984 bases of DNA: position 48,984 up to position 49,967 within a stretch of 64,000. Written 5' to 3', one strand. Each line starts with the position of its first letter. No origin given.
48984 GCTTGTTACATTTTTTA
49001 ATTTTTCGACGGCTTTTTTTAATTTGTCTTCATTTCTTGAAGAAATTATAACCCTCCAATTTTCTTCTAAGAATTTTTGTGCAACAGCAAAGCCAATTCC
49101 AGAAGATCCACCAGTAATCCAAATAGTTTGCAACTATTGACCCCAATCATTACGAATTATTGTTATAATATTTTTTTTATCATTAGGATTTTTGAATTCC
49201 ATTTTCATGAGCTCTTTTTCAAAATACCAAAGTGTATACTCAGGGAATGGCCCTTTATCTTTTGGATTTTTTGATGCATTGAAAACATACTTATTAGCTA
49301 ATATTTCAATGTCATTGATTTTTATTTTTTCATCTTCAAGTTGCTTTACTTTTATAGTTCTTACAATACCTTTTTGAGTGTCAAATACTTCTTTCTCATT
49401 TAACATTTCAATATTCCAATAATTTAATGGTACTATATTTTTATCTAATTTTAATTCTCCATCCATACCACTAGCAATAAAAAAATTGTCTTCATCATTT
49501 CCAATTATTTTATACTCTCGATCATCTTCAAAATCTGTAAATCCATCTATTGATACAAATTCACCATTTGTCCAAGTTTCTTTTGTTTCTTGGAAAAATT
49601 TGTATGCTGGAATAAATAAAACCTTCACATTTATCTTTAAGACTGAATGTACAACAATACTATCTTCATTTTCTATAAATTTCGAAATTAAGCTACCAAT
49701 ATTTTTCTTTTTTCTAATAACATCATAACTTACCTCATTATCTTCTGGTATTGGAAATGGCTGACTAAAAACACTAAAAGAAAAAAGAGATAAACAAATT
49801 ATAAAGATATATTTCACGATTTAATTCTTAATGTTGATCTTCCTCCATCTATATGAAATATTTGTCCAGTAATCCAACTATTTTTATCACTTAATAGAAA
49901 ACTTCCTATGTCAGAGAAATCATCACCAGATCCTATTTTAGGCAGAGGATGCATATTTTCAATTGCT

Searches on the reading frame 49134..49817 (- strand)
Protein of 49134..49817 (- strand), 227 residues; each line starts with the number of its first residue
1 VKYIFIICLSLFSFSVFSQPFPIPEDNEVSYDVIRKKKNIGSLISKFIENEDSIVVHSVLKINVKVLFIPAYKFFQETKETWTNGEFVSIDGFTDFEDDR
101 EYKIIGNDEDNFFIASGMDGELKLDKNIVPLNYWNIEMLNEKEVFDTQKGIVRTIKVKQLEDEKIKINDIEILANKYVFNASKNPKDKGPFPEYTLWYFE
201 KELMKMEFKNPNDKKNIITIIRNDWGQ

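Call 3: search_protein_families(library=pfam, proteins=[window:49134-49817:-], max_evalue=0.01)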
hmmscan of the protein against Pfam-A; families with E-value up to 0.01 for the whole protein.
window:49134-49817:- (227 aa): 2 families
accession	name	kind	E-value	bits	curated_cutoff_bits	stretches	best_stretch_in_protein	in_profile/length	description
PF19630.5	DUF6134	-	7.9e-32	111.3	27.9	1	31-211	1-175/184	Domain of unknown function (DUF6134)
PF17353.8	DUF5381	-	0.0051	17.1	26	0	112-180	74-142/170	Family of unknown function (DUF5381)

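Call 4: search_protein_families(library=ncbifam, proteins=[window:49134-49817:-], max_evalue=0.01)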
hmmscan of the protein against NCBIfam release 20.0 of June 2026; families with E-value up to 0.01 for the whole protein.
window:49134-49817:- (227 aa): 0 families

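Call 32: find_homologous_proteins(query=window:49134-49817:-, max_evalue=0.001)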
Query window:49134-49817:- (227 aa): 1087 proteins with E <= 0.001 among 1338 candidates; the best 120 are listed.
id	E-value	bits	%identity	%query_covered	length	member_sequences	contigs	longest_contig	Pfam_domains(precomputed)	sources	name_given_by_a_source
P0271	2.2e-140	484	95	100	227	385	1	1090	PF19630.6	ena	-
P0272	6.7e-140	482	96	100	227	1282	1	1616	PF19630.6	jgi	-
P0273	6.9e-135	466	92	100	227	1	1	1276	PF19630.6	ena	-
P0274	9.5e-134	462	91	100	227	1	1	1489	PF19630.6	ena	-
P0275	1.5e-130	451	90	91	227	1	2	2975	PF19630.6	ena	-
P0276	4.2e-130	450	90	91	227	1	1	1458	PF19630.6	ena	-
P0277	8.8e-130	449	88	100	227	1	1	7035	PF19630.6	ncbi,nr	ncbi:DUF6134 family protein [Pelagibacteraceae bacterium]|nr:DUF6134 family protein [Pelagibacterace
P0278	1.1e-129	449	89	100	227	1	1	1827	PF19630.6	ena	-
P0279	2.6e-128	444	89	100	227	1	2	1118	PF19630.6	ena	-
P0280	2.6e-127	441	87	100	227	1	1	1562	PF19630.6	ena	-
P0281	9.7e-126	436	85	100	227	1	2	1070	PF19630.6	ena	-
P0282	1.2e-125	435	85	100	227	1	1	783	PF19630.6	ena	-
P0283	5.1e-125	433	85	100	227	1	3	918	PF19630.6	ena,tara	tara:strand:- start:39 stop:722 length:684 start_codon:yes stop_codon:yes gene_type:complete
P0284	2.3e-124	431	85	100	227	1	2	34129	PF19630.6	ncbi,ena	-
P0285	4.1e-124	430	85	100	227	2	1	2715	PF19630.6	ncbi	-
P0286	6.5e-121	420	81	100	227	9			PF19630.6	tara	tara:strand:+ start:2094 stop:2777 length:684 start_codon:yes stop_codon:yes gene_type:complete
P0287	6.3e-119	414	81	100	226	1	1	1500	PF19630.6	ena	-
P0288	7.4e-119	413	81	100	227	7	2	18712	PF19630.6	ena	-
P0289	8.6e-119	413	82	100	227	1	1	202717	PF19630.6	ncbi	-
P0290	1.9e-118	412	82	100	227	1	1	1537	PF19630.6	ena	-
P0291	2.1e-118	412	82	100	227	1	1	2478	PF19630.6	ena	-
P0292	2.4e-118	412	82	100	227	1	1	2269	PF19630.6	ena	-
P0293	3.4e-118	411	82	100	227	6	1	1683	PF19630.6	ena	-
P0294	9.8e-118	410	81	100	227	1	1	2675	PF19630.6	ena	-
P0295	1.0e-117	410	81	100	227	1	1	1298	PF19630.6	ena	-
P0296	1.2e-117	409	81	100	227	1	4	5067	PF19630.6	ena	-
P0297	1.3e-117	409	81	100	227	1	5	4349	PF19630.6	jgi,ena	-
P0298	1.3e-117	409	81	100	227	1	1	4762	PF19630.6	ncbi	-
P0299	1.3e-117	409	81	100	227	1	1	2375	PF19630.6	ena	-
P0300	1.8e-117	409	82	100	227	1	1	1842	PF19630.6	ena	-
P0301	2.8e-117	408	81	100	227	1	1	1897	PF19630.6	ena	-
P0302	2.9e-117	408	81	100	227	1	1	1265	PF19630.6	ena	-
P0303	2.9e-117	408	81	100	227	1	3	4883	PF19630.6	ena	-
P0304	3.5e-117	408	81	100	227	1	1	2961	PF19630.6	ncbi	-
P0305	3.6e-117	408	81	100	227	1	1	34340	PF19630.6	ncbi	-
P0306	3.8e-117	408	82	100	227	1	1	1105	PF19630.6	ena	-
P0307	4.1e-117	408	82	100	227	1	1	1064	PF19630.6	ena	-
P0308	4.6e-117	407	81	100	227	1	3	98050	PF19630.6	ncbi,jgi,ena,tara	jgi:hypothetical protein|tara:strand:+ start:399 stop:1082 length:684 start_codon:yes stop_codon:yes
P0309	5.9e-117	407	81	100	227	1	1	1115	PF19630.6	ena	-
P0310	7.7e-117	407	81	100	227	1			PF19630.6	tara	tara:strand:- start:318 stop:1001 length:684 start_codon:yes stop_codon:yes gene_type:complete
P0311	7.9e-117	407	79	100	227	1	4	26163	PF19630.6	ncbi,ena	-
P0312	1.4e-116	406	78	100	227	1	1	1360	PF19630.6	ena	-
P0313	1.4e-116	406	81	100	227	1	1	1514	PF19630.6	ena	-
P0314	1.7e-116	406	82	100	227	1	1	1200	PF19630.6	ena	-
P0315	2.0e-116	405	81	100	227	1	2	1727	PF19630.6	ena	-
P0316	2.0e-116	405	80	100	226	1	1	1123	PF19630.6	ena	-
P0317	2.6e-116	405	82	100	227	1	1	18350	PF19630.6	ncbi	-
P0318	3.4e-116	405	81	100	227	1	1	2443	PF19630.6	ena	-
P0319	3.9e-116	404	80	100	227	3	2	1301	PF19630.6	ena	-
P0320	5.4e-116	404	78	100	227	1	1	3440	PF19630.6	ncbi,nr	ncbi:hypothetical protein OAZ22_02180 [Pelagibacteraceae bacterium]|nr:hypothetical protein [Pelagib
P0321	1.2e-114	400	81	100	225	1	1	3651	PF19630.6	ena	-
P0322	8.9e-114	397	79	100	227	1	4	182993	PF19630.6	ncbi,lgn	-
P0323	2.0e-112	392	78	100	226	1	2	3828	PF19630.6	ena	-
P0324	4.6e-112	391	82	96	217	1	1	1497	PF19630.6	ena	-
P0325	6.4e-112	391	78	100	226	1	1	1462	PF19630.6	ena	-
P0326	6.5e-112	391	78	100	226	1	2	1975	PF19630.6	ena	-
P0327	9.3e-112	390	77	100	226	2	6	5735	PF19630.6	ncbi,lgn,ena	-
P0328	9.6e-112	390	79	100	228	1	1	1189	PF19630.6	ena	-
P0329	9.9e-112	390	79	100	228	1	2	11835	PF19630.6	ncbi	-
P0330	2.4e-111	389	79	100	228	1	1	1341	PF19630.6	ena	-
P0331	1.0e-110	387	78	100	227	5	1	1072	PF19630.6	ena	-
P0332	1.0e-110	387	76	100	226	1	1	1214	PF19630.6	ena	-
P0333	1.4e-110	386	79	100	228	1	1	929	PF19630.6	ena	-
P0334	1.6e-110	386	79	100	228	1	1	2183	PF19630.6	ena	-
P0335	1.6e-110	386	79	100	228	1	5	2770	PF19630.6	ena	-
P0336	1.7e-110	386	77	100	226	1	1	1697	PF19630.6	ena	-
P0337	2.0e-110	386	78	100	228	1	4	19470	PF19630.6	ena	-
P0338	3.6e-110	385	78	100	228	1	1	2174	PF19630.6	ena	-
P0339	4.1e-110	385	76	100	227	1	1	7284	PF19630.6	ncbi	-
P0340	5.3e-110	384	77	100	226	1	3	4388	PF19630.6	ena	-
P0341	7.0e-110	384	76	100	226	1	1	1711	PF19630.6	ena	-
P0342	8.0e-110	384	80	99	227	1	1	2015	PF19630.6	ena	-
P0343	8.0e-110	384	77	100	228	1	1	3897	PF19630.6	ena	-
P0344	8.5e-110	384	78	100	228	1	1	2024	PF19630.6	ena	-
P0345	1.0e-109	383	77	100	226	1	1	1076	PF19630.6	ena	-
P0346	1.2e-109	383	76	100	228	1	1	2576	PF19630.6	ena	-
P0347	1.4e-109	383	78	100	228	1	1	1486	PF19630.6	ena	-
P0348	1.5e-109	383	77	100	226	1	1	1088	PF19630.6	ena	-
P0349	1.6e-109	383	78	100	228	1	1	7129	PF19630.6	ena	-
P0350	2.0e-109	382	76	100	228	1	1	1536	PF19630.6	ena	-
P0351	2.3e-109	382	74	100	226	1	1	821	PF19630.6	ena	-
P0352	2.8e-109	382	75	100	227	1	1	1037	PF19630.6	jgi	jgi:hypothetical protein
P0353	3.5e-109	382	76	100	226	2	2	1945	PF19630.6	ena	-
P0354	4.1e-109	381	74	100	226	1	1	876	PF19630.6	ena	-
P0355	4.3e-109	381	74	100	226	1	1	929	PF19630.6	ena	-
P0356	4.4e-109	381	77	100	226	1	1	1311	PF19630.6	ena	-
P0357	6.8e-109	381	75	100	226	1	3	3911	PF19630.6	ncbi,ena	-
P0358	8.4e-109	380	74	100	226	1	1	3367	PF19630.6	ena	-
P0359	1.1e-108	380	74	100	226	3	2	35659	PF19630.6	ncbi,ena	-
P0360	1.3e-108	380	76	100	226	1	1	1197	PF19630.6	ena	-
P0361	1.5e-108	380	75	100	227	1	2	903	PF19630.6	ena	-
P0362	1.6e-108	380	76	100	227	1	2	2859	PF19630.6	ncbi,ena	-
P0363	1.7e-108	379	74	100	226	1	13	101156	PF19630.6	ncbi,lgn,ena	-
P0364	1.7e-108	379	74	100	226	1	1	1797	PF19630.6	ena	-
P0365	2.2e-108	379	77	100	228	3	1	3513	PF19630.6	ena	-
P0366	3.3e-108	378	74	100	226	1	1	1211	PF19630.6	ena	-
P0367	3.7e-108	378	77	99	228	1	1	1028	PF19630.6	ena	-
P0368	3.8e-108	378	74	100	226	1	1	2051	PF19630.6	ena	-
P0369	4.9e-108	378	76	99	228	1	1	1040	PF19630.6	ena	-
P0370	8.9e-108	377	74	100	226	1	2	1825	PF19630.6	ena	-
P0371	9.7e-108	377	75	100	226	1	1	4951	PF19630.6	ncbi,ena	-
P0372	9.7e-108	377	75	100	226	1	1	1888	PF19630.6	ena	-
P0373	1.2e-107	377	74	100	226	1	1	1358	PF19630.6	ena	-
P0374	1.3e-107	377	73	100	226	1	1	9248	PF19630.6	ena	-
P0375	1.4e-107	376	74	100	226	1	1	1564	PF19630.6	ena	-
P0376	1.4e-107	376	74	100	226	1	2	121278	PF19630.6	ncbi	-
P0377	1.8e-107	376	74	100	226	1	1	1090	PF19630.6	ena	-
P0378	2.4e-107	376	73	100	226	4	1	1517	PF19630.6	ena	-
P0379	2.6e-107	376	75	100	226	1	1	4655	PF19630.6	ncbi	-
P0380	2.8e-107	375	76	100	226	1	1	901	PF19630.6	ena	-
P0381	3.1e-107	375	75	100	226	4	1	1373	PF19630.6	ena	-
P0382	3.1e-107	375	73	100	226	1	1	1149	PF19630.6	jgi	-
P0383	3.4e-107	375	74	100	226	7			PF19630.6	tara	tara:strand:- start:24 stop:704 length:681 start_codon:yes stop_codon:yes gene_type:complete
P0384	4.5e-107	375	75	100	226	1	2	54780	PF19630.6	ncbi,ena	-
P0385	4.5e-107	375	75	100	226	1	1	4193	PF19630.6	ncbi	-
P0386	7.3e-107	374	73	100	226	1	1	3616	PF19630.6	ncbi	-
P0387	9.0e-107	374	75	100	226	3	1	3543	PF19630.6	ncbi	-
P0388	1.3e-106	373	74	100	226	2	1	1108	PF19630.6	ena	-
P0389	1.4e-106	373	74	100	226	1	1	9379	PF19630.6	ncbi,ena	-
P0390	1.5e-106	373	74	99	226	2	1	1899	PF19630.6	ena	-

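Call 33: find_encoding_contigs(protein=P0289, flank=6000, max_places=1)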
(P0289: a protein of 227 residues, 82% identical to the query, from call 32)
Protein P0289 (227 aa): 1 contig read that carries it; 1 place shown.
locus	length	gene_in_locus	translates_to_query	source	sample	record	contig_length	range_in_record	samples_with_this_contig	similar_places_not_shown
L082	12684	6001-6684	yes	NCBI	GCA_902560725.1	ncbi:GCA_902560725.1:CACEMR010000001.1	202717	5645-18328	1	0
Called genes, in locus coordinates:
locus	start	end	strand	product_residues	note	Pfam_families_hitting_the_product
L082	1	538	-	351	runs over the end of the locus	PF01180:DHO_dh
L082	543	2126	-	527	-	PF01921:tRNA-synt_1f, PF00579:tRNA-synt_1b (faint), PF09334:tRNA-synt_1g (faint)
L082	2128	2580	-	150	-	PF22381:Staph_reg_Sar_Rot (weak), PF12802:MarR_2 (weak)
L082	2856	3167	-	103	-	PF00111:Fer2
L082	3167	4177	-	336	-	PF00070:Pyr_redox (faint), PF01266:DAO (faint), PF03486:HI0933_like (faint), PF07992:Pyr_redox_2, PF13738:Pyr_redox_3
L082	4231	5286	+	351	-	PF02628:COX15-CtaA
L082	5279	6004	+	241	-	PF00106:adh_short, PF01370:Epimerase (weak), PF08659:KR (weak), PF13561:adh_short_C2, PF23441:SDR (weak)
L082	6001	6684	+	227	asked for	PF19630:DUF6134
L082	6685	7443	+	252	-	PF00106:adh_short, PF02719:Polysacc_synt_2 (weak), PF08659:KR, PF13561:adh_short_C2, PF16363:GDP_Man_Dehyd (weak)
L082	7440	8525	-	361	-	PF00365:PFK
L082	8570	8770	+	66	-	PF04325:DUF465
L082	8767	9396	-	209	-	PF08511:COQ9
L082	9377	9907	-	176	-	PF01327:Pep_deformylase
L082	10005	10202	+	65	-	PF01165:Ribosomal_S21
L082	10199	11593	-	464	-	PF02233:PNTB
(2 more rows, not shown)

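Call 34: find_encoding_contigs(protein=P0363, flank=6000, max_places=2)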
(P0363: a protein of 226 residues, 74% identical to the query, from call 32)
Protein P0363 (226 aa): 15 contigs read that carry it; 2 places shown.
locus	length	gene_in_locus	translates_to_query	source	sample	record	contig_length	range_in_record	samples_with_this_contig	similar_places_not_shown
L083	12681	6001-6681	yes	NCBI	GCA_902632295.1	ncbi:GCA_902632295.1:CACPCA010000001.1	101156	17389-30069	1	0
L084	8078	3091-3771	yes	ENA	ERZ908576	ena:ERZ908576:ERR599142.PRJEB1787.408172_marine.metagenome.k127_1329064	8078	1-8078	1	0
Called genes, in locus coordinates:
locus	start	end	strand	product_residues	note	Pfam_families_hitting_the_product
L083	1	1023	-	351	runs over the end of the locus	PF01180:DHO_dh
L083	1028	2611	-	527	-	PF01921:tRNA-synt_1f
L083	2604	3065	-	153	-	PF22381:Staph_reg_Sar_Rot (weak), PF12802:MarR_2, PF01047:MarR (weak)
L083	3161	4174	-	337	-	PF00070:Pyr_redox (faint), PF01266:DAO (faint), PF03486:HI0933_like (faint), PF07992:Pyr_redox_2, PF13738:Pyr_redox_3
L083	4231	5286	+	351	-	PF02628:COX15-CtaA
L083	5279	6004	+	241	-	PF00106:adh_short, PF01370:Epimerase, PF02719:Polysacc_synt_2 (weak), PF08659:KR (weak), PF13561:adh_short_C2, PF23441:SDR (weak)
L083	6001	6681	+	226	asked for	PF19630:DUF6134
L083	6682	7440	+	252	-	PF00106:adh_short, PF08659:KR, PF13561:adh_short_C2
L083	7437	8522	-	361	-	PF00365:PFK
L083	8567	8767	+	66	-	PF04325:DUF465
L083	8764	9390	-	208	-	PF08511:COQ9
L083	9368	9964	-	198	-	PF01327:Pep_deformylase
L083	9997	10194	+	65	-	PF01165:Ribosomal_S21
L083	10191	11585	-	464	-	PF02233:PNTB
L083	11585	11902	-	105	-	PF12769:PNTB_4TM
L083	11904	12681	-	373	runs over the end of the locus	PF05222:AlaDh_PNT_N, PF02826:2-Hacid_dh_C (faint), PF01262:AlaDh_PNT_C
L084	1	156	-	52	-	?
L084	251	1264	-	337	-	PF00070:Pyr_redox (faint), PF01266:DAO (faint), PF03486:HI0933_like (faint), PF07992:Pyr_redox_2, PF13738:Pyr_redox_3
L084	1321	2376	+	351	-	PF02628:COX15-CtaA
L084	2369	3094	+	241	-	PF00106:adh_short, PF01370:Epimerase, PF02719:Polysacc_synt_2 (weak), PF08659:KR (weak), PF13561:adh_short_C2, PF23441:SDR (weak)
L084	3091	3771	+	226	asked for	PF19630:DUF6134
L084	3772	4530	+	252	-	PF00106:adh_short, PF08659:KR, PF13561:adh_short_C2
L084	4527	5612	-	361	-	PF00365:PFK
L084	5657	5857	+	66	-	PF04325:DUF465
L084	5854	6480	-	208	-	PF08511:COQ9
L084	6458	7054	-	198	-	PF01327:Pep_deformylase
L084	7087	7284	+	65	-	PF01165:Ribosomal_S21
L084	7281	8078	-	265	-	?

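Call 35: find_encoding_contigs(protein=P0322, flank=6000, max_places=1)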
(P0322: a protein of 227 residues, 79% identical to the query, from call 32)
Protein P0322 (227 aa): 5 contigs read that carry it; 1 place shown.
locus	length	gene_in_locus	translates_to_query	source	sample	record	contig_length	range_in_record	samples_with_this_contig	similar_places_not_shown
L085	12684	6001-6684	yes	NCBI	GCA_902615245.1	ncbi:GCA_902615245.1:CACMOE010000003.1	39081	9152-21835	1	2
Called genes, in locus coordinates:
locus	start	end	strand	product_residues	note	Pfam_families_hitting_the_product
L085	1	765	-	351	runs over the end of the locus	PF01180:DHO_dh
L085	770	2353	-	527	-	PF01921:tRNA-synt_1f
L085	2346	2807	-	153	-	PF12802:MarR_2 (weak), PF01047:MarR (weak)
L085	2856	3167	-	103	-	PF00111:Fer2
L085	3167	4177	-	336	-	PF00070:Pyr_redox (faint), PF01266:DAO (faint), PF03486:HI0933_like (faint), PF07992:Pyr_redox_2, PF13738:Pyr_redox_3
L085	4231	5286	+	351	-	PF02628:COX15-CtaA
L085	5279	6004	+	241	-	PF00106:adh_short, PF01370:Epimerase (weak), PF02719:Polysacc_synt_2 (weak), PF05368:NmrA (weak), PF08659:KR (weak), PF13460:NAD_binding_10 (weak), PF13561:adh_short_C2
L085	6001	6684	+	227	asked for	PF19630:DUF6134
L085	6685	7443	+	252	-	PF00106:adh_short, PF08659:KR, PF13561:adh_short_C2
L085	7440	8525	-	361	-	PF00365:PFK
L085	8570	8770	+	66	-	PF04325:DUF465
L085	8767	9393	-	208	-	PF08511:COQ9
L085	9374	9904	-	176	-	PF01327:Pep_deformylase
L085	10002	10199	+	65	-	PF01165:Ribosomal_S21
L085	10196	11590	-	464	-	PF02233:PNTB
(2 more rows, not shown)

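Call 48: predict_structure(alignment_id=A4)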
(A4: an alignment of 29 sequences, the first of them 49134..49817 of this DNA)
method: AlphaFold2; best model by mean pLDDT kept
length: 227 residues; sequences in the alignment: 29
mean_pLDDT: 86.3   pTM: 0.82
mean pLDDT of the five models: 86.3, 86.2, 83.1, 82.8, 80.2
residues with pLDDT >= 90: 121; 70-90: 78; 50-70: 21; < 50: 7
segments of 3 or more residues with pLDDT < 50: 11-16
pLDDT, mean of each block of 10 residues (from residue 1): 53 52 90 93 95 93 75 90 91 83 89 84 87 91 93 96 92 97 88 95 92 83 81
secondary structure, 60 per line:
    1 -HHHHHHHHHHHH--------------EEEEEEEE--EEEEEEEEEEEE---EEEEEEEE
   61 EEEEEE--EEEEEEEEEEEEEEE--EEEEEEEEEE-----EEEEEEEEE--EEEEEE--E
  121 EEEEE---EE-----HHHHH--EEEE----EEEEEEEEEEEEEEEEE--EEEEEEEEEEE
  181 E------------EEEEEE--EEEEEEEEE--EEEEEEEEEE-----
elements in order: H2-13 E28-35 E38-49 E53-66 E69-83 E86-95 E101-109 E112-117 E120-125 H136-140 E143-146 E151-167 E170-181 E194-199 E202-210 E213-222

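Call 52: fold_search(model_id=the predicted structure, library=pdb)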
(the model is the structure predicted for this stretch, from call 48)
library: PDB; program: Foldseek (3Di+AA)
matches with E <= 10: 617; with E <= 0.001: 5
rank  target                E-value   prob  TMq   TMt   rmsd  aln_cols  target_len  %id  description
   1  6ntr_B                4.6e-06  1.00  0.59  0.56   5.5       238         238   11  Crystal Structure of Beta-barrel-like Protein of Domain of Unknown Function DUF1849 from Brucella abortus (released 2019-02-13)
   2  6ntr_C                2.7e-05  1.00  0.59  0.56   6.3       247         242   13  Crystal Structure of Beta-barrel-like Protein of Domain of Unknown Function DUF1849 from Brucella abortus (released 2019-02-13)
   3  6ntr_D                7.4e-05  1.00  0.55  0.54   5.9       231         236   12  Crystal Structure of Beta-barrel-like Protein of Domain of Unknown Function DUF1849 from Brucella abortus (released 2019-02-13)
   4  4fvs_E                2.5e-04  1.00  0.39  0.41   9.7       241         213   14  Crystal structure of a putative lipoprotein (BDI_3050) from Parabacteroides distasonis ATCC 8503 at 2.70 A resolution (released 2012-07-25)
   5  4fvs_A                2.8e-04  1.00  0.36  0.37  17.8       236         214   15  Crystal structure of a putative lipoprotein (BDI_3050) from Parabacteroides distasonis ATCC 8503 at 2.70 A resolution (released 2012-07-25)
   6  4z48_A                3.2e-03  0.63  0.20  0.19  12.4       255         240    9  Crystal structure of a DUF1329 family protein (DESPIG_00262) from Desulfovibrio piger ATCC 29098 at 1.75 A resolution (released 2015-04-22)
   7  3fzx                  3.3e-03  1.00  0.38  0.40   9.6       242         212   10  CRYSTAL STRUCTURE OF A PUTATIVE EXPORTED PROTEIN WITH YMCC-LIKE FOLD (BF2203) FROM BACTEROIDES FRAGILIS NCTC 9343 AT 2.2 (released 2009-02-03)
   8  9fqr_Xh               3.5e-03  1.00  0.57  0.42   5.1       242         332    7  96-nm repeat of axonemal doublet microtubules from bovine sperm (released 2025-03-26)
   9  2zf4_F                1.0e-02  0.99  0.32  0.38  13.6       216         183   10  Crystal Structure of VioE complexed with phenylpyruvic acid (released 2008-01-01)
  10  6jla_D                1.1e-02  0.97  0.28  0.32  11.9       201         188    8  Crystal structure of a mouse ependymin related protein (released 2020-03-04)
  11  2zf4_B                1.4e-02  0.99  0.34  0.40  12.2       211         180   10  Crystal Structure of VioE complexed with phenylpyruvic acid (released 2008-01-01)
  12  6jl9                  1.6e-02  0.96  0.27  0.31  10.9       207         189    9  Crystal structure of a frog ependymin related protein (released 2019-07-10)
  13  6jld_B                2.1e-02  0.95  0.27  0.32  11.5       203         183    8  Crystal structure of a human ependymin related protein (released 2019-07-10)
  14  8orn_A                2.6e-02  0.96  0.30  0.35  10.4       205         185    9  Crystal structure of Xanthomonas campestris pv. campestris LolA-LolB complex (released 2023-07-05)
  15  6lxx                  3.0e-02  0.92  0.26  0.31  10.3       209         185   10  Frog EPDR1 with an Ir atom (released 2021-02-17)
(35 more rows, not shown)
